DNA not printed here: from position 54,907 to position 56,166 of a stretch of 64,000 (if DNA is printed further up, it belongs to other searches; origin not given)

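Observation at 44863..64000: About 19 kb cell-surface glycan cluster with carbamoyltransferase, ATP-grasp, plant-type GDP-mannose 3,5-epimerase, B12-rSAM and methyltransferase tailoring genes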

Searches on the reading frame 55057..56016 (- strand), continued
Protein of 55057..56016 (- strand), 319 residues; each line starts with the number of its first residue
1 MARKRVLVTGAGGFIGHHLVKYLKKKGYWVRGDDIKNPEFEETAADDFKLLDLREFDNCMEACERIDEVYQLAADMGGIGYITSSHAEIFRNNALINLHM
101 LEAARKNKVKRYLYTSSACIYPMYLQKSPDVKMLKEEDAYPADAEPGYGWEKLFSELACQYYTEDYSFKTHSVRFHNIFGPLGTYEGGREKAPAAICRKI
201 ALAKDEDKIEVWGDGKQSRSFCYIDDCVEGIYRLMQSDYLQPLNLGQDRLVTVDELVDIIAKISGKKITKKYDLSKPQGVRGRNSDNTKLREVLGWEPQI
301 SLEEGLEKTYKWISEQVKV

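Call 36: find_related_loci(query=window:55057-56016:-, collection=genome_contigs, flank=10000)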
Query window:55057-56016:- (319 aa) in genome_contigs; peptide patterns used: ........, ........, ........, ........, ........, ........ (x = any residue, [..] = any of these).
599 stretches matched a pattern (row limit reached: there are more); 468 encode a relative of the query (tblastn E <= 1e-3); the best 80 are kept; 80 distinct loci.
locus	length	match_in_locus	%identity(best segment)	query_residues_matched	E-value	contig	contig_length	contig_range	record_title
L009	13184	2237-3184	92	4-319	0e+0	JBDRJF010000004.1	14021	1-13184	MAG: Candidatus Omnitrophota bacterium isolate MEGAHIT-group-1.630 k141_6211961, whole genome shotgun sequence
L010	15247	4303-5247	86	3-317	0e+0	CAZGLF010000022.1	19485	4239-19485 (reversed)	MAG TPA_asm: uncultured Planctomycetia bacterium isolate SRP141376_co2_388 genome assembly, contig: NODE_5783_length_194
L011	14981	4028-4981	85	1-318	0e+0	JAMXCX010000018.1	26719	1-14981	MAG: Candidatus Omnitrophota bacterium isolate MohnsGC05_bin006 NODE_18_length_26719_cov_17.133511, whole genome shotgun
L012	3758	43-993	77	1-317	0e+0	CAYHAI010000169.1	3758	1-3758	MAG TPA_asm: uncultured Planctomycetales bacterium isolate ERP119294_co2_437 genome assembly, contig: k141_4497962, whol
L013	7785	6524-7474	77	1-317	7e-175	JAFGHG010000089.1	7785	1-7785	MAG: Candidatus Omnitrophota bacterium isolate Zod_Metabat.1444 k87_5949221, whole genome shotgun sequence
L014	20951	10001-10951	76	1-317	6e-171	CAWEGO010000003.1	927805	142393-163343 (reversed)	MAG: uncultured Acidobacteriota bacterium isolate MFD03044.bin.1.56 genome assembly, contig: contig_33749, whole genome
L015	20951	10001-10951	69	4-319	2e-153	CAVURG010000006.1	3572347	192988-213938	MAG: uncultured delta proteobacterium isolate MFD01299.bin.2.36 genome assembly, contig: contig_3968, whole genome shotg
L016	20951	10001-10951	68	4-319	2e-152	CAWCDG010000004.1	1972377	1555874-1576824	MAG: uncultured delta proteobacterium isolate MFD09286.bin.2.99 genome assembly, contig: contig_22845, whole genome shot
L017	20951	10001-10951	69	4-319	1e-152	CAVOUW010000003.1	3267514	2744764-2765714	MAG: uncultured delta proteobacterium isolate MFD10064.bin.1.24 genome assembly, contig: contig_9770, whole genome shotg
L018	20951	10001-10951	68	4-319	4e-152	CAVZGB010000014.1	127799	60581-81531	MAG: uncultured delta proteobacterium isolate MFD05521.bin.1.220 genome assembly, contig: contig_53932, whole genome sho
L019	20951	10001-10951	68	4-319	6e-152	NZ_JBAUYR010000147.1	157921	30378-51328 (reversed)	MAG: Candidatus Binatus sp. isolate MFD06940_ilm_asm_bin44 k127_257816, whole genome shotgun sequence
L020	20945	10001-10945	69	4-317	8e-152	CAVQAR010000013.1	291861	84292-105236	MAG: uncultured delta proteobacterium isolate MFD09286.bin.2.47 genome assembly, contig: contig_26776, whole genome shot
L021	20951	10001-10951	68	4-319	7e-152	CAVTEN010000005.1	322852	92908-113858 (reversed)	MAG: uncultured delta proteobacterium isolate MFD00964.bin.2.270 genome assembly, contig: contig_12371, whole genome sho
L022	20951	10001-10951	67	4-319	2e-151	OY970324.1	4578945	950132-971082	MAG: uncultured delta proteobacterium isolate MFD05502.bin.1.132 genome assembly, chromosome: 1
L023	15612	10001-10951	67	4-319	2e-151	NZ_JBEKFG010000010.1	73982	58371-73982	MAG: Candidatus Binatus sp. isolate SPRUCE 224 SPRUCE_224_10, whole genome shotgun sequence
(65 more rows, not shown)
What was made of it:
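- Tried and rejected: The single-protein scan was used instead (call 36).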

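Call 94: search_protein_families(library=pfam, proteins=[L015:3196-4536:+, L015:4672-5388:+, L015:5794-6648:+, L015:6477-8075:+, L015:8113-9903:+, L015:9998-11032:+, L015:11234-12343:+, L015:12768-13862:+, L015:13967-14632:+, L015:14807-15853:-], max_evalue=0.00001)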
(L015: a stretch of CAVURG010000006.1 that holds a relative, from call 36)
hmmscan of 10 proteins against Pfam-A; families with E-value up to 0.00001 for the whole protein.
L015:3196-4536:+ (446 aa): 0 families

L015:4672-5388:+ (238 aa): 6 families
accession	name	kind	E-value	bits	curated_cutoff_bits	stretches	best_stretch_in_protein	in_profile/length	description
PF08241.18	Methyltransf_11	-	1.7e-17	64.3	21.2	1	51-138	1-88/95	Methyltransferase domain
PF13649.12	Methyltransf_25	-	2.8e-16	60.4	27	1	50-137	1-93/97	Methyltransferase domain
PF08242.18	Methyltransf_12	-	1.3e-12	48.7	30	1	51-134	1-89/98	Methyltransferase domain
PF13489.12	Methyltransf_23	-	1.6e-11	44.7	27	1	48-146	24-119/164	Methyltransferase domain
PF13847.12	Methyltransf_31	-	6.3e-11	42.6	27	1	49-145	6-111/145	Methyltransferase domain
PF07021.18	MetW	-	7.7e-11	42.4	21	1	48-150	15-113/193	Methionine biosynthesis protein MetW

L015:5794-6648:+ (284 aa): 3 families
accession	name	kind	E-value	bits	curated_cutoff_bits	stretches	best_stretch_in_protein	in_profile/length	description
PF00534.26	Glycos_transf_1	-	2.6e-26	92.6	26.4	1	77-227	18-170/172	Glycosyl transferases group 1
PF13692.12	Glyco_trans_1_4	-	1.4e-23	84.1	27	1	76-214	3-139/142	Glycosyl transferases group 1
PF20706.3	GT4-conflict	-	1.1e-07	31.6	26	1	52-184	174-312/385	Family 4 Glycosyltransferase in conflict systems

L015:6477-8075:+ (532 aa): 0 families

L015:8113-9903:+ (596 aa): 2 families
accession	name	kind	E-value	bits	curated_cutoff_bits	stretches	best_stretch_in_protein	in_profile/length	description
PF16861.10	Carbam_trans_C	-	2.3e-73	245.7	27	1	424-592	1-170/170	Carbamoyltransferase C-terminus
PF02543.21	Carbam_trans_N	-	6.7e-56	190.6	24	1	17-362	3-345/346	Carbamoyltransferase N-terminus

L015:9998-11032:+ (344 aa): 5 families
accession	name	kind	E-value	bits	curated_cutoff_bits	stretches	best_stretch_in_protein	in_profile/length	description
PF01370.27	Epimerase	-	1.3e-46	159.4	20.9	1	4-244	1-238/240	NAD dependent epimerase/dehydratase family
PF16363.11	GDP_Man_Dehyd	-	1.2e-26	94.4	27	1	5-308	1-332/332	GDP-mannose 4,6 dehydratase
PF01073.25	3Beta_HSD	-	5.2e-10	39.3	22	1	5-179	1-184/280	3-beta hydroxysteroid dehydrogenase/isomerase family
PF07993.18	NAD_binding_4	-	3e-07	30.3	20.1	0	83-178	104-209/258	Male sterility protein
PF13460.12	NAD_binding_10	-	3.5e-07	30.7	27.2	1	8-125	1-108/184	NAD(P)H-binding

L015:11234-12343:+ (369 aa): 4 families
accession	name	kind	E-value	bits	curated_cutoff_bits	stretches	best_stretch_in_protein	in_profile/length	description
PF13579.12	Glyco_trans_4_4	-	9.5e-18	65.5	29.7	1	51-158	62-158/158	Glycosyl transferase 4-like domain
PF00534.26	Glycos_transf_1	-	2.5e-16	60.1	26.4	1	177-338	13-171/172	Glycosyl transferases group 1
PF13692.12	Glyco_trans_1_4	-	2.6e-14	54.1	27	1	180-323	2-140/142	Glycosyl transferases group 1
PF13439.12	Glyco_transf_4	-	2.6e-12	47.5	28.5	1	50-162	62-169/170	Glycosyltransferase Family 4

L015:12768-13862:+ (364 aa): 2 families
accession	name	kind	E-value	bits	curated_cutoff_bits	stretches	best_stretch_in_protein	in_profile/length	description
PF16363.11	GDP_Man_Dehyd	-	5.9e-143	476.7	27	1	32-347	1-332/332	GDP-mannose 4,6 dehydratase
PF01370.27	Epimerase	-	4.2e-74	249.4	20.9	1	31-280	1-240/240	NAD dependent epimerase/dehydratase family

L015:13967-14632:+ (221 aa): 1 family
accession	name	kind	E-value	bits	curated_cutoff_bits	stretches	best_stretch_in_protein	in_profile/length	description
PF01894.22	UPF0047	-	2.8e-34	118.2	27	1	63-186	1-116/117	Uncharacterised protein family UPF0047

L015:14807-15853:- (348 aa): 1 family
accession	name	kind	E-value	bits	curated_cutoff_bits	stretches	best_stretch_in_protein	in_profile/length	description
PF02965.22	Met_synt_B12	-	8.7e-20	71.7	25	1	252-343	133-225/273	Vitamin B12 dependent methionine synthase, activation domain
